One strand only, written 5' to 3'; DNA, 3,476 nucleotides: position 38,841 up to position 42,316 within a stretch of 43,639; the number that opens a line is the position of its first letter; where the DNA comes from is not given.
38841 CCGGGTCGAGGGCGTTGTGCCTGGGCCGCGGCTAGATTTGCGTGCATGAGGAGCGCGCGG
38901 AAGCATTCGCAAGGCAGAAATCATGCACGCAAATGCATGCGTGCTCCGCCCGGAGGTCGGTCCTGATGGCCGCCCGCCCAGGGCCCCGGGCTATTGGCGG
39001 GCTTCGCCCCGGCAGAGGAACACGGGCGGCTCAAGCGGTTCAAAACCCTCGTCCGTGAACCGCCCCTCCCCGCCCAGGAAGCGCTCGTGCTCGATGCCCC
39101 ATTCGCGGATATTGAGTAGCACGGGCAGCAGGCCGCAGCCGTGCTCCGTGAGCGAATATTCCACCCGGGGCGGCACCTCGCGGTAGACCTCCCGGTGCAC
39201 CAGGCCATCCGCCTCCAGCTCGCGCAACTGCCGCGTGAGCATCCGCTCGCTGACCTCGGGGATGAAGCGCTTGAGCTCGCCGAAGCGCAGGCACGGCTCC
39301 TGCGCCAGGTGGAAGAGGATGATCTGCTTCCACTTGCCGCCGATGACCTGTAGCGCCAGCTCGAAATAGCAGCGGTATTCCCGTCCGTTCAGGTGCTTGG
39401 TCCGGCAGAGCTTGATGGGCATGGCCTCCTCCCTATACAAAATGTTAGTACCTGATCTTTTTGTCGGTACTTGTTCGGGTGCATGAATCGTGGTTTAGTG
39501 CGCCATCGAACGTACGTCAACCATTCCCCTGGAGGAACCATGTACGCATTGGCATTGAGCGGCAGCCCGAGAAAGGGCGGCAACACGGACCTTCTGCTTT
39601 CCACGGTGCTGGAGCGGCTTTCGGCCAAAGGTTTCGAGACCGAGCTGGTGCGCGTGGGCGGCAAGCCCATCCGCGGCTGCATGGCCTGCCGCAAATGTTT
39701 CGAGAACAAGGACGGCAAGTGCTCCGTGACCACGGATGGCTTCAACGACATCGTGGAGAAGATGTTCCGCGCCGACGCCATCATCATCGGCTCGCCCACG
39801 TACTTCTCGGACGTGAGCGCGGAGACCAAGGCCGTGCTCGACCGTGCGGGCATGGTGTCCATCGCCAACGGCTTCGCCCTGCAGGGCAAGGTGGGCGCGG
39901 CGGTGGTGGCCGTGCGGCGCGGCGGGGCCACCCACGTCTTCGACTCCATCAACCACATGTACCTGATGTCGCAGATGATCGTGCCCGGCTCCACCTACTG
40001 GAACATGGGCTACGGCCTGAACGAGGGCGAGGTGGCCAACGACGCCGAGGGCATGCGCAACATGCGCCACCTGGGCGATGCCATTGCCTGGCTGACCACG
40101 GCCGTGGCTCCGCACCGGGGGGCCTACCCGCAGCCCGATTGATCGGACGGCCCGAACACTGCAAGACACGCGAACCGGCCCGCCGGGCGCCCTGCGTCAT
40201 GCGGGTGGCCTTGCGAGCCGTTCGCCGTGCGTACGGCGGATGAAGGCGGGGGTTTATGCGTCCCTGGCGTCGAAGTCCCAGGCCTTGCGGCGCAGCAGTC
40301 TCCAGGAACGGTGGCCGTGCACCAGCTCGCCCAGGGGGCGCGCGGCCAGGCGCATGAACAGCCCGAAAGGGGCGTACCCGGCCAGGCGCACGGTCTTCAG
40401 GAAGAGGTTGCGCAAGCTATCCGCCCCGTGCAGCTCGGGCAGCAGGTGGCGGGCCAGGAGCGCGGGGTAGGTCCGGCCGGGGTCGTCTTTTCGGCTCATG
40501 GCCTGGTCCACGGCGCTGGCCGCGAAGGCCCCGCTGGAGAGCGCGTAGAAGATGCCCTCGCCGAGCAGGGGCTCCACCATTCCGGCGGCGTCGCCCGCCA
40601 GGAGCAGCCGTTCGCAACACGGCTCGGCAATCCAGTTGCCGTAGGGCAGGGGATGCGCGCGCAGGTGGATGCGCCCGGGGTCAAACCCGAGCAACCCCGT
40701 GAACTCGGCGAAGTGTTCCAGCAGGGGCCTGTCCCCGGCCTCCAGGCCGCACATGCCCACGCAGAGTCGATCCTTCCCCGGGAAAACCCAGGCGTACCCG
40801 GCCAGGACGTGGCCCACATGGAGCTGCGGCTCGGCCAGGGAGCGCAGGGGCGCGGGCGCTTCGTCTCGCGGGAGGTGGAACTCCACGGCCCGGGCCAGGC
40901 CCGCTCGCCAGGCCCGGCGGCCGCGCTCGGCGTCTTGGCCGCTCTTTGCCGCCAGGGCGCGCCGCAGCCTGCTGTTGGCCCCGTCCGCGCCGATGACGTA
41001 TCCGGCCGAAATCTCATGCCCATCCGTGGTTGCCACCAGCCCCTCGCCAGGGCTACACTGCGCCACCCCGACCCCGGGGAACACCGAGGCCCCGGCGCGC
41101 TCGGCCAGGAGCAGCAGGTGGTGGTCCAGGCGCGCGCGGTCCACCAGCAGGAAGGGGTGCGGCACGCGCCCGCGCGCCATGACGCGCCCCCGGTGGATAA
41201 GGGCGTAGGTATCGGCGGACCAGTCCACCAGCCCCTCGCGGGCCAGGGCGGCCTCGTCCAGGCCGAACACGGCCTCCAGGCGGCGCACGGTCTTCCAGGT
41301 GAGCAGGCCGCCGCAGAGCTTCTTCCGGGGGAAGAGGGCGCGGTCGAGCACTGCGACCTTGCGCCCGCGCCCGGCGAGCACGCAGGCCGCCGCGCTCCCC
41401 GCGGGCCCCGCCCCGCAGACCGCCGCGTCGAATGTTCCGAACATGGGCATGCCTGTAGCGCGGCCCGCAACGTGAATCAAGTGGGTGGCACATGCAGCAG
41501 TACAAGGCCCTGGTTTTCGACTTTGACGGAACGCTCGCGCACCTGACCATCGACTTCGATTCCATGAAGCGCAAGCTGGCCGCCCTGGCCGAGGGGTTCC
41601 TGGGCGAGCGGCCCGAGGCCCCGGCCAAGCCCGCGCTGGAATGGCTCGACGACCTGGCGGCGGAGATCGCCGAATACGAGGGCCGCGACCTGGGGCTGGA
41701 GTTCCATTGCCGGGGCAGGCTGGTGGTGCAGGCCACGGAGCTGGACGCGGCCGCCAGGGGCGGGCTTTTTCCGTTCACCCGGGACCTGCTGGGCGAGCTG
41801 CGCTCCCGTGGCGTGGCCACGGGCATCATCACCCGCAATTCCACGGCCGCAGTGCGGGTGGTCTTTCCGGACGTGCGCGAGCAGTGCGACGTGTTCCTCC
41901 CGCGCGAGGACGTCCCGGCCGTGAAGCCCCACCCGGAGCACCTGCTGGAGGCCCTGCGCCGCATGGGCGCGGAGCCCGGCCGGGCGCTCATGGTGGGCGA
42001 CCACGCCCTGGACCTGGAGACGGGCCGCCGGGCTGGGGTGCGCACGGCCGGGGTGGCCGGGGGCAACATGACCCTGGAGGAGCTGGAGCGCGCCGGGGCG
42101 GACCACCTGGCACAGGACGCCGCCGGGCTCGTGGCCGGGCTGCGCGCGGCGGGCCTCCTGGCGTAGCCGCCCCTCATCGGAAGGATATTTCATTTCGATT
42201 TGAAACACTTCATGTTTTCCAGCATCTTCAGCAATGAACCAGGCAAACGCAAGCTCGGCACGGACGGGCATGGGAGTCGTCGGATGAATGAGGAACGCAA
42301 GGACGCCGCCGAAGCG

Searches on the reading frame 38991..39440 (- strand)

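Call 18: search_protein_families(library=pfam, proteins=[window:38991-39440:-], max_evalue=0.00001)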
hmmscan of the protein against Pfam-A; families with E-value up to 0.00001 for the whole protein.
window:38991-39440:- (149 aa): 1 family
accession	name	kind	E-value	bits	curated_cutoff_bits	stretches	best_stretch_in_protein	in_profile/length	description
PF01638.23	HxlR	-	1.2e-31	108.9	20.8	1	32-118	1-86/91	HxlR-like helix-turn-helix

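Call 19: search_protein_families(library=ncbifam, proteins=[window:38991-39440:-], max_evalue=0.00001)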
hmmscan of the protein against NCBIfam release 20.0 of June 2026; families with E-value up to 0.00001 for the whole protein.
window:38991-39440:- (149 aa): 2 families
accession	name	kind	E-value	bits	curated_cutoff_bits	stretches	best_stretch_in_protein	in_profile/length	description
NF047367.1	redox_TF_RrpA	exception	1.2e-23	83.3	185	1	23-118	5-100/101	MarR family transcription factor RrpA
NF047364.1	redox_TF_RrpB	exception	9.9e-23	80.4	175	1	23-118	4-103/105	MarR family transcription factor RrpB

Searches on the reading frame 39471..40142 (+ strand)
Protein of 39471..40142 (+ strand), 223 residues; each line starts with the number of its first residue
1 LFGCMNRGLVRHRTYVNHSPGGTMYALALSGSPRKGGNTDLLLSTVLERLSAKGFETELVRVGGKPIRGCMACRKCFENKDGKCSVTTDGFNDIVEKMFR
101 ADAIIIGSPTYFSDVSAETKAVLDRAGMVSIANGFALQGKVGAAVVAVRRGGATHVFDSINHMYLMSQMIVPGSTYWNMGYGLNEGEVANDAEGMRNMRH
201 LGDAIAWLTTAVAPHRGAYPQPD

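Call 18: search_protein_families(library=pfam, proteins=[window:39471-40142:+], max_evalue=0.00001)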
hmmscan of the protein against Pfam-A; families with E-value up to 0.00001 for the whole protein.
window:39471-40142:+ (223 aa): 1 family
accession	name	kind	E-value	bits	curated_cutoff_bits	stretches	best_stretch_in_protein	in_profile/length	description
PF03358.20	FMN_red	-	3.9e-32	111.4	24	1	24-181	1-149/152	NADPH-dependent FMN reductase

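Call 19: search_protein_families(library=ncbifam, proteins=[window:39471-40142:+], max_evalue=0.00001)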
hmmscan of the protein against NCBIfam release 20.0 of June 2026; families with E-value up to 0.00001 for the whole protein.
window:39471-40142:+ (223 aa): 3 families
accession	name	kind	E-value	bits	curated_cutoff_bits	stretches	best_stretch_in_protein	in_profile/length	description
NF002999.0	PRK03767.1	equivalog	6.4e-09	35.9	141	1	95-177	64-146/200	NAD(P)H:quinone oxidoreductase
TIGR01755.1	flav_wrbA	equivalog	5.9e-07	29.6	132.5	1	96-176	64-144/197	NAD(P)H:quinone oxidoreductase type IV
TIGR03567.1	FMN_reduc_SsuE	equivalog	8e-06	25.9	164.05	0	27-124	3-89/171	NADPH-dependent FMN reductase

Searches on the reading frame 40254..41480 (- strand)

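Call 18: search_protein_families(library=pfam, proteins=[window:40254-41480:-], max_evalue=0.00001)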
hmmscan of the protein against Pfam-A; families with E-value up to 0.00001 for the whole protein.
window:40254-41480:- (408 aa): 2 families
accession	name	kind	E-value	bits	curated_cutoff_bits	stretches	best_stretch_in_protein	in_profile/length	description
PF01494.25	FAD_binding_3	-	9e-14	51.9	22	1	18-179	3-170/349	FAD binding domain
PF01266.30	DAO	-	2e-06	28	27.9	0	18-49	1-32/353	FAD dependent oxidoreductase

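Call 19: search_protein_families(library=ncbifam, proteins=[window:40254-41480:-], max_evalue=0.00001)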
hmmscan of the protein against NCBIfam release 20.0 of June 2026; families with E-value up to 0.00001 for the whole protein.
window:40254-41480:- (408 aa): 39 families (the best 25 are shown)
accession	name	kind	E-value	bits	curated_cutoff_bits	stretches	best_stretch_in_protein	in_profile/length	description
TIGR02032.1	GG-red-SF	subfamily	8.9e-48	163.5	158.8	1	17-324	1-297/297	geranylgeranyl reductase family protein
NF045655.1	MkRedMenJ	equivalog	3.3e-29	102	700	1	18-360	6-346/406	menaquinone reductase MenJ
TIGR02023.1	BchP-ChlP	subfamily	3.1e-28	98.9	343.3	1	18-329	2-303/388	geranylgeranyl diphosphate reductase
NF049967.1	QhpG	equivalog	1.4e-17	63.7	240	1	20-332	2-294/423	flavin-dependent monooxygenase QhpG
TIGR02028.1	ChlP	equivalog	1.3e-16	60.4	505.3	1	19-327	3-307/398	geranylgeranyl reductase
NF005313.0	PRK06847.1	subfamily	1.1e-13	50.9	372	1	19-201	7-194/375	hypothetical protein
NF008519.0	PRK11445.1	equivalog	3e-13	49.7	303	0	16-66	3-56/355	FAD-binding protein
NF007542.0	PRK10157.1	subfamily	3.8e-13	48.9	610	1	16-177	5-171/428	FAD-dependent oxidoreductase FixC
TIGR01988.1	Ubi-OHases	subfamily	9.2e-13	47.8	224.65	0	284-363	272-356/387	ubiquinone biosynthesis hydroxylase, UbiH/UbiF/VisC/COQ6 family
NF004829.0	PRK06183.1-3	subfamily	3.9e-12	45.7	390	1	16-179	8-184/520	bifunctional 3-(3-hydroxy-phenyl)propionate/3-hydroxycinnamic acid hydroxylase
NF033113.0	halo_ClmS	equivalog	7.1e-12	44.6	900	0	20-178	6-175/570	chloramphenicol-biosynthetic FADH2-dependent halogenase CmlS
NF007450.0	PRK10015.1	subfamily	2.8e-11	42.8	466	1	16-183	5-177/429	FAD-dependent oxidoreductase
NF041080.1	DGGGPL_reductase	equivalog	1.1e-09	37.7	580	1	16-332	1-319/447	digeranylgeranylglycerophospholipid reductase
NF041385.1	Dggglyphlred_Halo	equivalog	1.5e-09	36.9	700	0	290-332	279-321/405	digeranylgeranylglycerophospholipid reductase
NF005949.0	PRK08013.1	equivalog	3e-09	36.3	620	0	16-48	3-35/401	FAD-dependent 2-octaprenylphenol hydroxylase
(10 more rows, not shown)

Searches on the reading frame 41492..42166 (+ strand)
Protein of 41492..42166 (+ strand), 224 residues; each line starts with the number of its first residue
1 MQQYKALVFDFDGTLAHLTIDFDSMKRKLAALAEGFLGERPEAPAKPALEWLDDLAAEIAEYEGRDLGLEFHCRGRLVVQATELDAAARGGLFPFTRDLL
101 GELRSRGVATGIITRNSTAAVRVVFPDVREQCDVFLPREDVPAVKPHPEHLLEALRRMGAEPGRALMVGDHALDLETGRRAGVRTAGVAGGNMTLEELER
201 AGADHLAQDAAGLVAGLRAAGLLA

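Call 18: search_protein_families(library=pfam, proteins=[window:41492-42166:+], max_evalue=0.00001)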
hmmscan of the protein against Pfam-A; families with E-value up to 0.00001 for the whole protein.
window:41492-42166:+ (224 aa): 3 families
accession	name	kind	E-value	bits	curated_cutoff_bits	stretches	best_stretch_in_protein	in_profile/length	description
PF00702.32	Hydrolase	-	2.1e-20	74.4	26.4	1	4-182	1-191/191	haloacid dehalogenase-like hydrolase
PF13419.12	HAD_2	-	1.3e-18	68.2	23.8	1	8-188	2-178/178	Haloacid dehalogenase-like hydrolase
PF13242.12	Hydrolase_like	-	5.7e-13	49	22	1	145-209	4-71/75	HAD-hyrolase-like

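Call 19: search_protein_families(library=ncbifam, proteins=[window:41492-42166:+], max_evalue=0.00001)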
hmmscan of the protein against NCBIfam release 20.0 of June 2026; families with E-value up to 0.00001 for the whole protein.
window:41492-42166:+ (224 aa): 22 families
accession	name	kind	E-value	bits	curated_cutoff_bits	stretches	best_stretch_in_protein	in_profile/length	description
TIGR01449.2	PGP_bact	equivalog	2e-18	66.7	180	1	85-211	79-207/213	phosphoglycolate phosphatase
NF009804.0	PRK13288.1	equivalog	3.4e-18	65.9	218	1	98-214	89-207/215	pyrophosphatase PpaX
TIGR01454.1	AHBA_synth_RP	hypoth_equivalog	6.8e-16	58.5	246.65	1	89-215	73-201/205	AHBA synthesis associated protein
TIGR03351.1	PhnX-like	hypoth_equivalog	7e-14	52.3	218.9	1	87-214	83-216/220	phosphonatase-like hydrolase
TIGR02253.1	CTE7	subfamily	1.9e-13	50.7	169.75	1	93-187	96-193/221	TIGR02253 family HAD-type hydrolase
NF009696.0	PRK13222.1-3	equivalog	4.6e-13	49.4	359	1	4-208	3-207/223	N-acetylmuramic acid 6-phosphate phosphatase MupP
NF009694.0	PRK13222.1-1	equivalog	1.3e-12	47.6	415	1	91-214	111-236/252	phosphoglycolate phosphatase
NF009695.0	PRK13222.1-2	equivalog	1.4e-12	47.6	225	1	89-215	92-220/226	phosphoglycolate phosphatase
TIGR01422.2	phosphonatase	equivalog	8.5e-12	44.9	220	1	88-198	95-213/251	phosphonoacetaldehyde hydrolase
NF009697.0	PRK13222.1-4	equivalog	1.2e-11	44.4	327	1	2-210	5-215/232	phosphoglycolate phosphatase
TIGR01549.1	HAD-SF-IA-v1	subfamily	1.3e-11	45.1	23.3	1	105-182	74-149/149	HAD-IA family hydrolase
NF053653.1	InDiPhoBT2121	equivalog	2e-10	40.6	245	1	87-213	82-211/216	inorganic diphosphatase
TIGR01656.1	Histidinol-ppas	subfamily_domain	3.1e-10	40.1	84.15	1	139-185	98-142/149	histidinol-phosphate phosphatase domain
TIGR01662.1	HAD-SF-IIIA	subfamily_domain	2.1e-09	37.6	44.6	1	96-188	30-138/141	HAD-IIIA family hydrolase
TIGR01509.1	HAD-SF-IA-v3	subfamily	3.3e-09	37.1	29.4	1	97-188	71-154/154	HAD-IA family hydrolase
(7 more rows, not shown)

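Call 26: find_homologous_proteins(query=window:41492-42166:+, max_evalue=1e-30)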
Query window:41492-42166:+ (224 aa): 574 proteins with E <= 1e-30 among 8000 candidates; the best 120 are listed.
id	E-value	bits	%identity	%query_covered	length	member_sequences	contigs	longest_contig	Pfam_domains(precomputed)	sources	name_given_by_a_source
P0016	3.1e-140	483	100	100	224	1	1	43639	PF13419.13,PF00702.33,PF13242.13,PF12710.14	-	-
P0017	1.5e-137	474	98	100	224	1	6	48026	PF13419.13,PF00702.33,PF13242.13,PF12710.14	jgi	jgi:phosphoglycolate phosphatase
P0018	4.2e-97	342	72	99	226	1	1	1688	PF13419.13,PF00702.33,PF13242.13,PF12710.14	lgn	-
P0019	1.0e-87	311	65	99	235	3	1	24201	PF13419.13,PF00702.33,PF13242.13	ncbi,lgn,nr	ncbi:MAG: HAD family hydrolase [Proteobacteria bacterium]|nr:HAD family hydrolase [Pseudomonadota ba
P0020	4.9e-84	299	64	99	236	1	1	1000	PF13419.13,PF00702.33,PF13242.13,PF12710.14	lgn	-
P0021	5.8e-84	299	68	95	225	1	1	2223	PF13419.13,PF00702.33,PF13242.13,PF12710.14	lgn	-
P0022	7.5e-84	299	61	100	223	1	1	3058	PF13419.13,PF00702.33,PF13242.13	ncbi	-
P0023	1.1e-82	295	67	86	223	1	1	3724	PF13419.13,PF00702.33,PF13242.13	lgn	-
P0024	7.8e-82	292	62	99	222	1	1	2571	PF13419.13,PF00702.33,PF13242.13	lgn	-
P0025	2.5e-81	291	64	96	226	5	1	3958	PF13419.13,PF00702.33,PF13242.13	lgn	-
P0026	9.9e-81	289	62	100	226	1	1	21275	PF13419.13,PF00702.33,PF13242.13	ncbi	-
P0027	1.9e-79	284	61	100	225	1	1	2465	PF13419.13,PF00702.33,PF13242.13,PF12710.14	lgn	-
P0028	7.3e-79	282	62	99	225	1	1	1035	PF13419.13,PF00702.33,PF13242.13,PF12710.14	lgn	-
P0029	1.0e-78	282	61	100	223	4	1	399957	PF13419.13,PF00702.33,PF13242.13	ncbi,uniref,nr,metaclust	ncbi:HAD family hydrolase [Paucidesulfovibrio longus]|uniref:HAD family hydrolase n=1 Tax=Paucidesul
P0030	1.7e-78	281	64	98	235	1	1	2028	PF13419.13,PF00702.33,PF13242.13,PF12710.14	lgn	-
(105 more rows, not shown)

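Call 27: find_encoding_contigs(protein=P0019, flank=6000, max_places=2)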
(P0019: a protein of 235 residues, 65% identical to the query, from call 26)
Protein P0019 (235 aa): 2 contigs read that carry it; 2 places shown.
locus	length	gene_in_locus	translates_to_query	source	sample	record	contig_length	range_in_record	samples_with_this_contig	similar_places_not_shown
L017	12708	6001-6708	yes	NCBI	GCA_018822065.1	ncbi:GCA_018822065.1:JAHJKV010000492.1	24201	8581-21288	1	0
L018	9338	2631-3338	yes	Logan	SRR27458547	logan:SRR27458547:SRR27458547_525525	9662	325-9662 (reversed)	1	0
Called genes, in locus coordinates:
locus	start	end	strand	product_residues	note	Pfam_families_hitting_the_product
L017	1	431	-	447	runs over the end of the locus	PF00342:PGI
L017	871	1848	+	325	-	PF13411:MerR_1 (weak)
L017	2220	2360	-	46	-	-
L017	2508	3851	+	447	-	PF03951:Gln-synt_N, PF00120:Gln-synt_C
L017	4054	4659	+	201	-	PF02525:Flavodoxin_2, PF03358:FMN_red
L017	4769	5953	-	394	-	PF01266:DAO (faint), PF01494:FAD_binding_3, PF04820:Trp_halogenase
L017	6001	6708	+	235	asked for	PF00702:Hydrolase, PF13419:HAD_2, PF13242:Hydrolase_like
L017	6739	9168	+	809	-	-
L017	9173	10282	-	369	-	PF04015:DUF362, PF13237:Fer4_10 (faint), PF00037:Fer4 (faint), PF12797:Fer4_2 (faint), PF12837:Fer4_6 (faint), PF12838:Fer4_7, PF13187:Fer4_9, PF14697:Fer4_21 (weak)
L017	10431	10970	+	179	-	PF00117:GATase, PF07722:Peptidase_C26 (weak)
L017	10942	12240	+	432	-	PF00425:Chorismate_bind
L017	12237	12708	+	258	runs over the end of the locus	PF01063:Aminotran_4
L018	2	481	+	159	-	?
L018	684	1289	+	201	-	PF02525:Flavodoxin_2, PF03358:FMN_red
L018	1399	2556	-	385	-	PF01266:DAO (faint), PF01494:FAD_binding_3, PF04820:Trp_halogenase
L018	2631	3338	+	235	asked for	PF00702:Hydrolase, PF13419:HAD_2, PF13242:Hydrolase_like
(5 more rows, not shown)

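Call 28: find_encoding_contigs(protein=P0029, flank=6000, max_places=2)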
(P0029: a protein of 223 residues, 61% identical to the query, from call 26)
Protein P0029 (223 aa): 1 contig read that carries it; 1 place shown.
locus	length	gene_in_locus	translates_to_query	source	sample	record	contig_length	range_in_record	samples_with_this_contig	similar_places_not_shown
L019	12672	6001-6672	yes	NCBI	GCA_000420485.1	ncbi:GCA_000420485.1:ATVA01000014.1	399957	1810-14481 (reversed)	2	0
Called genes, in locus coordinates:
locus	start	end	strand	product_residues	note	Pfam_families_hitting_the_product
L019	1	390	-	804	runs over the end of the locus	PF02518:HATPase_c, PF00204:DNA_gyraseB, PF01751:Toprim, PF00986:DNA_gyraseB_C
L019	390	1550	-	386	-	PF00712:DNA_pol3_beta, PF02767:DNA_pol3_beta_2 (faint), PF02768:DNA_pol3_beta_3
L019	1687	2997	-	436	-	PF00308:Bac_DnaA, PF00004:AAA (weak), PF08299:Bac_DnaA_C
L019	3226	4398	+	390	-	PF01837:HcyBio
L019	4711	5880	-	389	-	PF01266:DAO (faint), PF01494:FAD_binding_3, PF05834:Lycopene_cycl (weak), PF07992:Pyr_redox_2 (weak)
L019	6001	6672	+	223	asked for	PF00702:Hydrolase, PF13419:HAD_2, PF13242:Hydrolase_like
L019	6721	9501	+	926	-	-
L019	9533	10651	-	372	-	PF04015:DUF362, PF12797:Fer4_2 (faint), PF00037:Fer4 (faint), PF12838:Fer4_7, PF13187:Fer4_9, PF13237:Fer4_10 (weak), PF14697:Fer4_21 (weak), PF12837:Fer4_6 (weak)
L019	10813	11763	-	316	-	PF13536:EmrE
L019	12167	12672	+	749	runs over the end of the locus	PF00317:Ribonuc_red_lgN, PF02867:Ribonuc_red_lgC, PF12637:TSCPD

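Call 29: find_encoding_contigs(protein=P0026, flank=6000, max_places=2)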
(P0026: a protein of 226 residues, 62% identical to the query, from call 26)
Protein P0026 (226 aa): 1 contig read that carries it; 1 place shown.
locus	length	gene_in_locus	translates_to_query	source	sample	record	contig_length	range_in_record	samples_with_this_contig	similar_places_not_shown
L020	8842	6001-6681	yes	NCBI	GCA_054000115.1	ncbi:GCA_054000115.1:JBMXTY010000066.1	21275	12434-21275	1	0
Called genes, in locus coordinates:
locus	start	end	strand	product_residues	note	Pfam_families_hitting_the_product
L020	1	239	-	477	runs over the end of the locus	PF00512:HisKA, PF02518:HATPase_c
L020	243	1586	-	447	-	PF00342:PGI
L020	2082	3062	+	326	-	-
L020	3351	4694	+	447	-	PF03951:Gln-synt_N, PF00120:Gln-synt_C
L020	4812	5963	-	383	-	PF01266:DAO (weak), PF01494:FAD_binding_3, PF01946:Thi4 (weak), PF13450:NAD_binding_8 (faint), PF04820:Trp_halogenase (weak)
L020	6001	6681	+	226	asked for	PF00702:Hydrolase, PF13419:HAD_2, PF13242:Hydrolase_like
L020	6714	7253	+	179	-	PF00117:GATase, PF07722:Peptidase_C26 (faint)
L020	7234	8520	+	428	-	PF00425:Chorismate_bind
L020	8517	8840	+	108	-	?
